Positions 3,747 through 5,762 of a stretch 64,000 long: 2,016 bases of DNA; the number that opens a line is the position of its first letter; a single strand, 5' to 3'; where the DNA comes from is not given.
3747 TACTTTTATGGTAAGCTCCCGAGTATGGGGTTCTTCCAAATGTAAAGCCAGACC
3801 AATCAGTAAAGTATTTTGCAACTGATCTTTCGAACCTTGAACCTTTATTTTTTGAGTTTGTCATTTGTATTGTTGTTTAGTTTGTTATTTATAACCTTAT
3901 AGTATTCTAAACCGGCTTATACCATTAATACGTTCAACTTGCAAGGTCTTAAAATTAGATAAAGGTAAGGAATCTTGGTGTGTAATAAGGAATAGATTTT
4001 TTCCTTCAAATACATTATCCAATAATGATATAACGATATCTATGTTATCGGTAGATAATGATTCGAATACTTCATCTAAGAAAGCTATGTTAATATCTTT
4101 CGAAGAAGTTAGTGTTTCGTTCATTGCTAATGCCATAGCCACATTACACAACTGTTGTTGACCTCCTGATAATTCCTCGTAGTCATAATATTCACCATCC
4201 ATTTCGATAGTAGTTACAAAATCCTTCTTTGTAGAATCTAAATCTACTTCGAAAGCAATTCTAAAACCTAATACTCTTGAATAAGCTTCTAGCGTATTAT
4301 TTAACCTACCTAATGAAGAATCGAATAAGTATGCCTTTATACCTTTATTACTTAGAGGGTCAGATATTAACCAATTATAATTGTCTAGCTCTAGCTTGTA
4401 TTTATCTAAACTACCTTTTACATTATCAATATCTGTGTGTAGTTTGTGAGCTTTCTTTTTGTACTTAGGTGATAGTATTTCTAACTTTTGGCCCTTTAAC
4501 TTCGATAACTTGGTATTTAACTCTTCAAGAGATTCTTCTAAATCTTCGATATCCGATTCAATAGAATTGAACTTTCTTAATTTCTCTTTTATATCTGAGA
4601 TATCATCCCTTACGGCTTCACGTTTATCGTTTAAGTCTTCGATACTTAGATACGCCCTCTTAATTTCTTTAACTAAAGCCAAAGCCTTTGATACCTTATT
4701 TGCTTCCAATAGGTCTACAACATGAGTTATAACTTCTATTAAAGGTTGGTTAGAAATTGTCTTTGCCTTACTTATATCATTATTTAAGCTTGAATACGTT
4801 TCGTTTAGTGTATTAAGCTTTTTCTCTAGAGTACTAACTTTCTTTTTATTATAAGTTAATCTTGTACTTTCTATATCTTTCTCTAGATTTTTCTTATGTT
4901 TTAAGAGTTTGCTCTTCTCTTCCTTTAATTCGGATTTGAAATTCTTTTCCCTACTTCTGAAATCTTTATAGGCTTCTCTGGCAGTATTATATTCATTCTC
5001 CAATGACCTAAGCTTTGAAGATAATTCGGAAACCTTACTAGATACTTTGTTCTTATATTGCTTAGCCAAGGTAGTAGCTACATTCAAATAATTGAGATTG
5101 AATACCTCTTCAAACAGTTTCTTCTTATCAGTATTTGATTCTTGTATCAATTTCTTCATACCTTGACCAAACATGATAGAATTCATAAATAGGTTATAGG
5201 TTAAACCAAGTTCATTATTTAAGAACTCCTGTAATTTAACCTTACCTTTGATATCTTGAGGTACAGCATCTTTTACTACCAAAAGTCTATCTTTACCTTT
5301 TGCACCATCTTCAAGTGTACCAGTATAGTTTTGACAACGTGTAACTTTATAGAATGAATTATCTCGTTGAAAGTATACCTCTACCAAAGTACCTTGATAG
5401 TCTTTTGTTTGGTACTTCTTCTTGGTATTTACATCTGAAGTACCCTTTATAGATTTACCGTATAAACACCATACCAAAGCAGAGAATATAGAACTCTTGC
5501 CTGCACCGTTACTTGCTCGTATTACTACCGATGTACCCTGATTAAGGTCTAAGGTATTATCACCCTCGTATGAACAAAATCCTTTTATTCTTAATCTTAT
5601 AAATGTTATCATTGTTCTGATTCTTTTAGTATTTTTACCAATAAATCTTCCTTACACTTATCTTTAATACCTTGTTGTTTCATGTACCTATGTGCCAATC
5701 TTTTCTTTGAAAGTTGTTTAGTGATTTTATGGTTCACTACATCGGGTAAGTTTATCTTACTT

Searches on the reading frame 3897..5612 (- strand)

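Call 63: search_protein_families(library=phrogs, proteins=[window:3897-5612:-], max_evalue=0.00001)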
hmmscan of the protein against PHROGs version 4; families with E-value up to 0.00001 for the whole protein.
window:3897-5612:- (571 aa): 6 families
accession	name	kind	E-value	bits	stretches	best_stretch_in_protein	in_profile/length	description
phrog_77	-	DNA, RNA and nucleotide metabolism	4.5e-71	241.6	1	1-567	295-951/967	SbcC-like subunit of palindrome specific endonuclease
phrog_19980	-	unknown function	2.9e-12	46.7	1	5-399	4-402/1068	-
phrog_21388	-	DNA, RNA and nucleotide metabolism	3.9e-08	34.4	1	24-93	23-98/126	exonuclease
phrog_1499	-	unknown function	2.2e-07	31.5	0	23-286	23-258/427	-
phrog_293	-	moron, auxiliary metabolic gene and host takeover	3.2e-06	26.4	0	475-547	263-329/1058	ABC transporter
phrog_167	-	tail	5.1e-06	25.5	1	163-460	83-308/1555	tail length tape measure protein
